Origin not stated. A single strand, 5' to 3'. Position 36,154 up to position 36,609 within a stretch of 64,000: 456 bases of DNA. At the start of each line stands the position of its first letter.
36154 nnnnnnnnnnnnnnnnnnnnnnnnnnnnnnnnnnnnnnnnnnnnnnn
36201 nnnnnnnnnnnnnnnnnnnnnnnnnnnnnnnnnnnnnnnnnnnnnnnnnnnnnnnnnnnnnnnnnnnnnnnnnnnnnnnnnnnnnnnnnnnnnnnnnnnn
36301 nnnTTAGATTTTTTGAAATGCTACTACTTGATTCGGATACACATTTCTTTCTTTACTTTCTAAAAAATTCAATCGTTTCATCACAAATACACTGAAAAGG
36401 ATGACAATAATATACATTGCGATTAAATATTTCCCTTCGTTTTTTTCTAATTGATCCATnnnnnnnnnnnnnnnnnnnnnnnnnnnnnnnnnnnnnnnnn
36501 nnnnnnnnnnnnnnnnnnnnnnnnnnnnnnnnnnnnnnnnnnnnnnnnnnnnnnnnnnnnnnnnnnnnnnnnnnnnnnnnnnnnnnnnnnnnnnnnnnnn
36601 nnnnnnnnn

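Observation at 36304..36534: lexA is divergent from an SOS-box-controlled 51-aa transmembrane gene that leads into polA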

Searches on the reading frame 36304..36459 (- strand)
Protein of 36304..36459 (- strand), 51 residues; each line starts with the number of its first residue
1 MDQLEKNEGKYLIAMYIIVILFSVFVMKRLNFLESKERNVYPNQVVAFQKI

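Call 6: find_encoding_contigs(protein=window:36304-36459:-, flank=6000, max_places=10)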
Protein window:36304-36459:- (51 aa): 3 contigs read that carry it; 3 places shown.
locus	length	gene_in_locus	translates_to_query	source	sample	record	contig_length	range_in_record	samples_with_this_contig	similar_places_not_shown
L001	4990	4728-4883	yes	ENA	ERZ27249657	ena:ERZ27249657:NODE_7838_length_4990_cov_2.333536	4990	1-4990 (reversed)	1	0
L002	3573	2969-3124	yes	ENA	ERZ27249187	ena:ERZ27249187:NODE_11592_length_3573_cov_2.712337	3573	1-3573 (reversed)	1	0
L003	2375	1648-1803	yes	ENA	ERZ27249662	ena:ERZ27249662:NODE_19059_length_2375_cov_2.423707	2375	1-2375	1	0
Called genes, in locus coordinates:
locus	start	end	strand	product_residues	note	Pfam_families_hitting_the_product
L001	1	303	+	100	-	?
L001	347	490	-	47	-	-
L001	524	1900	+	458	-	PF28494:GlyRS_ins_1 (faint), PF00587:tRNA-synt_2b, PF03129:HGTP_anticodon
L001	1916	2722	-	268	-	PF12146:Hydrolase_4, PF00561:Abhydrolase_1, PF12697:Abhydrolase_6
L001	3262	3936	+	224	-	PF00899:ThiF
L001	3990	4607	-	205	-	PF01726:LexA_DNA_bind, PF00717:Peptidase_S24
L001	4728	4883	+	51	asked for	-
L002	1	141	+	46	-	?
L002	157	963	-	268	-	PF12146:Hydrolase_4, PF00561:Abhydrolase_1, PF12697:Abhydrolase_6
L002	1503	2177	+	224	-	PF00899:ThiF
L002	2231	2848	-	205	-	PF01726:LexA_DNA_bind, PF00717:Peptidase_S24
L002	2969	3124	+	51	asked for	-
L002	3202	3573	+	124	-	?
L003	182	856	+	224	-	PF00899:ThiF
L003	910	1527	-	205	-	PF01726:LexA_DNA_bind, PF00717:Peptidase_S24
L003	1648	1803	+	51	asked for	-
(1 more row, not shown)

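Call 7: search_protein_families(library=pfam, proteins=[window:36307-36459:-], max_evalue=1)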
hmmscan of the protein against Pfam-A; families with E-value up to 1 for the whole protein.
seq(51 aa): 1 family
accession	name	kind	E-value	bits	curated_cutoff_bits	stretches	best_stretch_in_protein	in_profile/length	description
PF10320.15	7TM_GPCR_Srsx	-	0.019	14.8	24.1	1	7-48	102-141/257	Serpentine type 7TM GPCR chemoreceptor Srsx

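Call 8: find_homologous_proteins(query=window:36307-36459:-, max_evalue=10)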
Query seq(51 aa) (51 aa): 1 proteins with E <= 10 among 1 candidates.
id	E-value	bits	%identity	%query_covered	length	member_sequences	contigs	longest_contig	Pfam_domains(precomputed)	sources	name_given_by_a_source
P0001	1.8e-24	100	100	100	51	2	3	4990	-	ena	-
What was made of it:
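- Tried and rejected: Searching with the 51-aa protein found only identical copies (call 8).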

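Call 23: find_homologous_proteins(query=A1, max_evalue=1)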
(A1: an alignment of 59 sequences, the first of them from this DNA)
Query A1 (59 sequences) (51 aa, profile of the alignment): 192 proteins with E <= 1 among 459 candidates; the best 120 are listed.
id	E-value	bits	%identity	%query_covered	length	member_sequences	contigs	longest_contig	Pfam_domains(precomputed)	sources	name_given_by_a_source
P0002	6.5e-18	82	28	84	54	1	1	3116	-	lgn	-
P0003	7.5e-18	81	-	-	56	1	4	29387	-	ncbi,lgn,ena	-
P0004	2.3e-17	80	-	-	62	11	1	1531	-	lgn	-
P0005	3.0e-17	80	-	-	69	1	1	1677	-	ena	-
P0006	3.1e-17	79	-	-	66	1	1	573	-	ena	-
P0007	3.2e-17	79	-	-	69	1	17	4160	-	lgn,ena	-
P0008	3.3e-17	79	-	-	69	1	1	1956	-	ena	-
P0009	3.3e-17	79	-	-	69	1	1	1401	-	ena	-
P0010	6.9e-17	78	-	-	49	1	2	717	-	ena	-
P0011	7.0e-17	78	-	-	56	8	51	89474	-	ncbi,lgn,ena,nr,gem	ncbi:MAG TPA: hypothetical protein IAD45_03405 [Candidatus Faecimonas intestinavium]|nr:hypothetical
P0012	7.6e-17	78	28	84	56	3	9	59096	-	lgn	-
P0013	8.0e-17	78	-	-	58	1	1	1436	-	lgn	-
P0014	9.3e-17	78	-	-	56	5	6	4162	-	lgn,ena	-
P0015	1.0e-16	78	28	84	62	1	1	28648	-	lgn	-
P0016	1.0e-16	78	-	-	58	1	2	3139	-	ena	-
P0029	1.3e-15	74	-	-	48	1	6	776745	-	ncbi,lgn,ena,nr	ncbi:MAG: hypothetical protein IJ097_02785 [Bacilli bacterium]|nr:hypothetical protein [Bacilli bact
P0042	4.1e-15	73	-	-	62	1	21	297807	-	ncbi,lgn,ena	-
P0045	5.5e-15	72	-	-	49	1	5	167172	-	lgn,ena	-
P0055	5.7e-14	69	-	-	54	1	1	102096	-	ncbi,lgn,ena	-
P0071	7.0e-13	66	32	55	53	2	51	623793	-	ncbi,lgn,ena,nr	ncbi:MAG: hypothetical protein IKQ06_00700 [Bacilli bacterium]|nr:hypothetical protein [Bacilli bact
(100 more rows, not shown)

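Call 24: search_protein_families(library=ncbifam, alignment_id=A1, max_evalue=1)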
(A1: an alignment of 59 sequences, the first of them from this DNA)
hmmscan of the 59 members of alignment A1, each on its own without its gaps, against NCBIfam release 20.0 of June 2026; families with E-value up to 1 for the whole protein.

A. member 1, seq(51 aa): 0 families

B. families by the number of members that match (of 59 scanned): 18 families
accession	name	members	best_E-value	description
TIGR01195.1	oadG_fam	2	0.0055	sodium pump decarboxylases, gamma subunit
NF049997.1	LiaG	2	0.031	LiaG family protein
NF045846.1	MSC0882_dom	1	0.0025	MSC_0882 family membrane protein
NF003004.0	PRK03814.1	1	0.0087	oxaloacetate decarboxylase subunit gamma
NF005167.0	PRK06638.2-2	1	0.016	NADH-quinone oxidoreductase subunit J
NF047761.1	LBF_4227_fam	1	0.023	LBF_4227 family protein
NF010533.0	PRK13922.9-5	1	0.024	rod shape-determining protein MreC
TIGR04464.1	chaper_lep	1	0.024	LipL41-expression chaperone Lep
TIGR04420.1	Sec_Non_Glob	1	0.033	SRP-less Sec system protein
TIGR00802.1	nico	1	0.034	HoxN/HupN/NixA family nickel/cobalt transporter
NF046009.1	MAGa3780_fam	1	0.036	MAGa3780 family membrane protein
NF004440.0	PRK05777.1-3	1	0.056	NADH-quinone oxidoreductase subunit NuoN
TIGR00998.1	8a0101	1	0.057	EmrA/EmrK family multidrug efflux transporter periplasmic adaptor subunit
NF040843.1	SE2200_fam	1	0.065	SE2200 family small protein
NF008100.0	PRK10845.1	1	0.069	colicin V production protein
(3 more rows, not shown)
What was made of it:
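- One family member weakly matches Phr_nterm at E = 0.18 (call 24).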

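Call 36: find_encoding_contigs(protein=P0071, flank=3500, max_places=2)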
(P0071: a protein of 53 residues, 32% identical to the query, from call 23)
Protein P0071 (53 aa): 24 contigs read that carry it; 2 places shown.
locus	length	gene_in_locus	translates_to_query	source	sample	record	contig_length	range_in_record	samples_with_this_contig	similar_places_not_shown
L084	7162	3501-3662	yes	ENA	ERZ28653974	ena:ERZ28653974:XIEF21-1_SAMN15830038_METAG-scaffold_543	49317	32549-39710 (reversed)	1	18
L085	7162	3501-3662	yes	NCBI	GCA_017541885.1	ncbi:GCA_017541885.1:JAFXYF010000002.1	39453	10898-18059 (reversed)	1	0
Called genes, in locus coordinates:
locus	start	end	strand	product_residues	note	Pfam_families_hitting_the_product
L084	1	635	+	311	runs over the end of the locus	-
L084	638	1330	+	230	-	PF00899:ThiF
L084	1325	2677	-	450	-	PF00860:Xan_ur_permease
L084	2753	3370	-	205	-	PF01726:LexA_DNA_bind, PF00717:Peptidase_S24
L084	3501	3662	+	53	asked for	-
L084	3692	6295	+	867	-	PF02739:5_3_exonuc_N, PF01367:5_3_exonuc, PF22619:DNA_polI_exo1, PF00476:DNA_pol_A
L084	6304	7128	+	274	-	PF01149:Fapy_DNA_glyco, PF06831:H2TH, PF12760:Zn_ribbon_IS1595 (faint), PF06827:zf-FPG_IleRS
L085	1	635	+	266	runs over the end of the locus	-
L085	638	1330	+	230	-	PF00899:ThiF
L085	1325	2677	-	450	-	PF00860:Xan_ur_permease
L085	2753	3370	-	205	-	PF01726:LexA_DNA_bind, PF00717:Peptidase_S24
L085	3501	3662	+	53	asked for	-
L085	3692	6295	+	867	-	PF02739:5_3_exonuc_N, PF01367:5_3_exonuc, PF22619:DNA_polI_exo1, PF00476:DNA_pol_A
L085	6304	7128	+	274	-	PF01149:Fapy_DNA_glyco, PF06831:H2TH, PF12760:Zn_ribbon_IS1595 (faint), PF06827:zf-FPG_IleRS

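Call 37: find_encoding_contigs(protein=P0042, flank=3500, max_places=2)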
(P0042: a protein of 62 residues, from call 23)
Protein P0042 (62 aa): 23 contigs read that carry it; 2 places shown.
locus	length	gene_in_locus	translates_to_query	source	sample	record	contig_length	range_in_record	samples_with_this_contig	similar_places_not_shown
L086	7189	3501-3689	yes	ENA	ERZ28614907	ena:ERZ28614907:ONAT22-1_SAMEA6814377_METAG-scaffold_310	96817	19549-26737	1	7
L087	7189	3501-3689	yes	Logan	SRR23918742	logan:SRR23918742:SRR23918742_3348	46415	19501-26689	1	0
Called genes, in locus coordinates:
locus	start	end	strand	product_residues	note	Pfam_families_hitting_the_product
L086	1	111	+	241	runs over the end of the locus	-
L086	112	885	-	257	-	PF12146:Hydrolase_4, PF00561:Abhydrolase_1, PF12697:Abhydrolase_6, PF00561:Abhydrolase_1 (weak)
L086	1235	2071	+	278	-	-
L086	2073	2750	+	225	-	PF00899:ThiF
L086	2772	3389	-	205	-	PF01726:LexA_DNA_bind, PF00717:Peptidase_S24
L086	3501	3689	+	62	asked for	-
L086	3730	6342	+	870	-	PF02739:5_3_exonuc_N, PF01367:5_3_exonuc, PF22619:DNA_polI_exo1, PF00476:DNA_pol_A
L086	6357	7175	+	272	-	PF01149:Fapy_DNA_glyco, PF06831:H2TH, PF06827:zf-FPG_IleRS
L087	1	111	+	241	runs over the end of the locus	-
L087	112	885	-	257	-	PF12146:Hydrolase_4, PF00561:Abhydrolase_1, PF12697:Abhydrolase_6, PF00561:Abhydrolase_1 (weak)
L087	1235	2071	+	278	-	-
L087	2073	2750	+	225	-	PF00899:ThiF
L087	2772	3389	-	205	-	PF01726:LexA_DNA_bind, PF00717:Peptidase_S24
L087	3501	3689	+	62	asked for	-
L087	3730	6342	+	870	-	PF02739:5_3_exonuc_N, PF01367:5_3_exonuc, PF22619:DNA_polI_exo1, PF00476:DNA_pol_A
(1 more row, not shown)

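Call 38: find_encoding_contigs(protein=P0045, flank=3500, max_places=2)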
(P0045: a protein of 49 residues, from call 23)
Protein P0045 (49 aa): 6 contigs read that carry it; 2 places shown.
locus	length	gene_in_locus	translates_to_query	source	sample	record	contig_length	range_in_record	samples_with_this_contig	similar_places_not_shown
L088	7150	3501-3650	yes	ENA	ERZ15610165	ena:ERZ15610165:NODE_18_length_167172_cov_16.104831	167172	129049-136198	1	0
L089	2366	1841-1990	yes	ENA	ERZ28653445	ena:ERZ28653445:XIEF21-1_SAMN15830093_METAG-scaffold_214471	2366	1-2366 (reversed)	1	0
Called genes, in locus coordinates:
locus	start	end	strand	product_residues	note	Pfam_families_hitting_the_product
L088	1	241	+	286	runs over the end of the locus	-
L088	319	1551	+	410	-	-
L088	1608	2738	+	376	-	-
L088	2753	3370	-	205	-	PF01726:LexA_DNA_bind, PF13412:HTH_24 (weak), PF00717:Peptidase_S24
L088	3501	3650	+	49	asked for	-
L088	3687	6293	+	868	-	PF02739:5_3_exonuc_N, PF01367:5_3_exonuc, PF22619:DNA_polI_exo1, PF00476:DNA_pol_A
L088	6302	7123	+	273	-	PF01149:Fapy_DNA_glyco, PF06831:H2TH, PF06827:zf-FPG_IleRS (weak)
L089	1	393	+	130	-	?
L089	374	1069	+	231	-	PF00899:ThiF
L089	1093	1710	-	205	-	PF01726:LexA_DNA_bind, PF13412:HTH_24 (weak), PF00717:Peptidase_S24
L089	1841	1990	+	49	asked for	-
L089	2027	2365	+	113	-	?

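Call 39: find_encoding_contigs(protein=P0055, flank=3500, max_places=2)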
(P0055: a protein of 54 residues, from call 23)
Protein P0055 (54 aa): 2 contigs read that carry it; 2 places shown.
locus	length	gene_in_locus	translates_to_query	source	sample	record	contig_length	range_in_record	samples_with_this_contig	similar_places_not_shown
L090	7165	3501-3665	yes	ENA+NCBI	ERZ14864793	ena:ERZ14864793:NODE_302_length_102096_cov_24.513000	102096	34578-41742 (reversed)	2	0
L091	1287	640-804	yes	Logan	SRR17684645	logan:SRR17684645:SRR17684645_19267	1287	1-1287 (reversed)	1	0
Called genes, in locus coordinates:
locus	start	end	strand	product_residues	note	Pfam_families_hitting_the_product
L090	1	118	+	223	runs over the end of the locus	-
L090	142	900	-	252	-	PF12146:Hydrolase_4, PF00561:Abhydrolase_1, PF12697:Abhydrolase_6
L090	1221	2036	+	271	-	-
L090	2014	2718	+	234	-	PF00899:ThiF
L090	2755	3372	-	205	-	PF01726:LexA_DNA_bind, PF00717:Peptidase_S24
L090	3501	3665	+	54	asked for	-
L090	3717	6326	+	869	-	PF02739:5_3_exonuc_N, PF01367:5_3_exonuc, PF22619:DNA_polI_exo1, PF00476:DNA_pol_A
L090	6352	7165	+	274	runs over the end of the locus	PF01149:Fapy_DNA_glyco, PF06831:H2TH, PF06827:zf-FPG_IleRS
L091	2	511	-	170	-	?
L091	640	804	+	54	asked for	-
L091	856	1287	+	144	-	?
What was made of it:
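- On Functional class: Gram-positive SOS-induced membrane division inhibitors (YneA, SosA, ChiZ, DivS): Reverse synteny holds in 4 of 4 cases (calls 36-39).
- Searching the other way, 4 of 4 family members sit in the order lexA (divergent), small gene, polA, fpg (calls 36-39).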

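Call 49: search_protein_representatives(alignment_id=A2)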
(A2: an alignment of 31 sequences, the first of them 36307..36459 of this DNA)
Query: 31 sequences, 49 profile positions. Proteins with E-value up to 0.001 (for the whole library): 156; up to 1e-10: 49; up to 1e-30: 0. The best 150 are listed.
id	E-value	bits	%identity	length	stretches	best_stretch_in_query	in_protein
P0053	1.2e-17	79.2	-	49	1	1-49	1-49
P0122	2.6e-17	78.0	-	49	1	1-49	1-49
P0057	8.6e-17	76.4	-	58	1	1-49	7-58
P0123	9.5e-16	73.0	-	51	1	1-45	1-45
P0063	2.7e-15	71.6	-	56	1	2-49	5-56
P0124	2.7e-15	71.5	-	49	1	1-49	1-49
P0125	3.3e-15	71.3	-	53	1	2-48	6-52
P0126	5.2e-15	70.7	-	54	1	1-47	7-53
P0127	6.1e-15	70.4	-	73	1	1-49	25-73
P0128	6.4e-15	70.4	-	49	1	1-49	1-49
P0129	1.6e-14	69.1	-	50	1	1-45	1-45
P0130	1.9e-14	68.9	-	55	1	2-48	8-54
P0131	2.0e-14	68.8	-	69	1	1-48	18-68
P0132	2.3e-14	68.6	-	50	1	1-49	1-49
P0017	3.8e-14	67.9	-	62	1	1-49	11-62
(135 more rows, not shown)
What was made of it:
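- The family has 192 hits among 5.8 billion proteins (call 23) and 156 clusters among 1.84 billion representatives, essentially all short proteins (call 49).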

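Call 51: predict_structure(alignment_id=A2)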
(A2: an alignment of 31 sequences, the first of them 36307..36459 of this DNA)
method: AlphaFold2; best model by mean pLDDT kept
length: 51 residues; sequences in the alignment: 31
mean_pLDDT: 74.2   pTM: 0.40
mean pLDDT of the five models: 74.2, 73.7, 72.6, 72.0, 69.3
residues with pLDDT >= 90: 16; 70-90: 12; 50-70: 22; < 50: 1
segments of 3 or more residues with pLDDT < 50: none
pLDDT, mean of each block of 10 residues (from residue 1): 67 94 93 69 52 50
secondary structure, 60 per line:
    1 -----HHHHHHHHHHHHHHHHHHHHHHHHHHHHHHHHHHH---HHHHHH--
elements in order: H6-40 H44-49
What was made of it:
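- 36304..36459 (-): Small gene: 51-aa single-pass membrane protein (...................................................). It is a divergent member of an unnamed family. AlphaFold2 models a helix over residues 6-40 (call 51).
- The model shows one continuous helix running past the membrane (call 51). There is no helix breaker, and the model is one continuous helix through the putative cleavage site (call 51).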

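Call 59: search_protein_families(library=pfam, alignment_id=A1, max_evalue=0.1)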
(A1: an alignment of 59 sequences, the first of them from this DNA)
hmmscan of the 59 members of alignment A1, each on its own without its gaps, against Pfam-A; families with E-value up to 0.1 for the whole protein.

A. member 1, seq(51 aa): 1 family
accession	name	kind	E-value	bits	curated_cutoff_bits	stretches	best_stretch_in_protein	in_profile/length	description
PF10320.15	7TM_GPCR_Srsx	-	0.019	14.8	24.1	1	7-48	102-141/257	Serpentine type 7TM GPCR chemoreceptor Srsx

B. families by the number of members that match (of 59 scanned): 25 families
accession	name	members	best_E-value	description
PF13687.11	DUF4153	3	0.035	Domain of unknown function (DUF4153)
PF13800.11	Sigma_reg_N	3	0.081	Sigma factor regulator N-terminal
PF07666.16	MpPF26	2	0.018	M penetrans paralogue family 26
PF07895.16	DUF1673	2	0.053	Protein of unknown function (DUF1673)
PF06143.16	Baculo_11_kDa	1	0.0025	Baculovirus 11 kDa family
PF21151.2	CSN1_C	1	0.016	COP9 signalosome complex subunit 1, C-terminal helix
PF00499.25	Oxidored_q3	1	0.017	NADH-ubiquinone/plastoquinone oxidoreductase chain 6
PF10320.15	7TM_GPCR_Srsx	1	0.019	Serpentine type 7TM GPCR chemoreceptor Srsx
PF19873.4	DUF6346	1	0.023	Family of unknown function (DUF6346)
PF22268.1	DUF6954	1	0.026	Family of unknown function (DUF6954)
PF11087.14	PRD1_DD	1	0.03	PRD1 phage membrane DNA delivery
PF22865.1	MgtS-like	1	0.03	Small protein MgtS-like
PF11666.13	DUF2933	1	0.032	Protein of unknown function (DUF2933)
PF04277.18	OAD_gamma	1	0.039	Oxaloacetate decarboxylase, gamma chain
PF22459.2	PrgX_C_TPR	1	0.039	Pheromone cCF10 receptor, C-terminal TPR region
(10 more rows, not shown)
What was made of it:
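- The family is new (calls 24, 49, 59).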

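Call 60: search_protein_families(library=phrogs, alignment_id=A1, max_evalue=0.1)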
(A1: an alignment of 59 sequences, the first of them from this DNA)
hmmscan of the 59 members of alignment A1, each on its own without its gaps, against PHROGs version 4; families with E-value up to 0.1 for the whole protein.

A. member 1, seq(51 aa): 1 family
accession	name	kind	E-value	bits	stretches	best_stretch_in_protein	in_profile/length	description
phrog_32011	-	unknown function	0.047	14.7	1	26-50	13-36/45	-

B. families by the number of members that match (of 59 scanned): 17 families
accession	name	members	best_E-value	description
phrog_29965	-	3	0.016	-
phrog_25409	-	2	0.014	-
phrog_5140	-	1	0.012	-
phrog_30191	-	1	0.014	-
phrog_37624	-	1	0.02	-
phrog_4189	-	1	0.026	-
phrog_4712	-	1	0.034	holin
phrog_6369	-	1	0.035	-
phrog_23151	-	1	0.036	-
phrog_3913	-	1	0.038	-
phrog_32011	-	1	0.047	-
phrog_34353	-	1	0.062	-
phrog_14813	-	1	0.065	-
phrog_5851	-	1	0.072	-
phrog_36444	-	1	0.073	-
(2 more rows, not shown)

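Call 69: find_related_loci(query=P0029, collection=viral_contigs, flank=4000)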
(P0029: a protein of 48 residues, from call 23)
Query P0029 (48 aa) in viral_contigs; peptide patterns used: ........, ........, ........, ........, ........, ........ (x = any residue, [..] = any of these).
23 stretches matched a pattern, but none encodes a relative of the query by tblastn (E <= 1e-3).
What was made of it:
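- Tried and rejected: A single representative found nothing (call 69).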
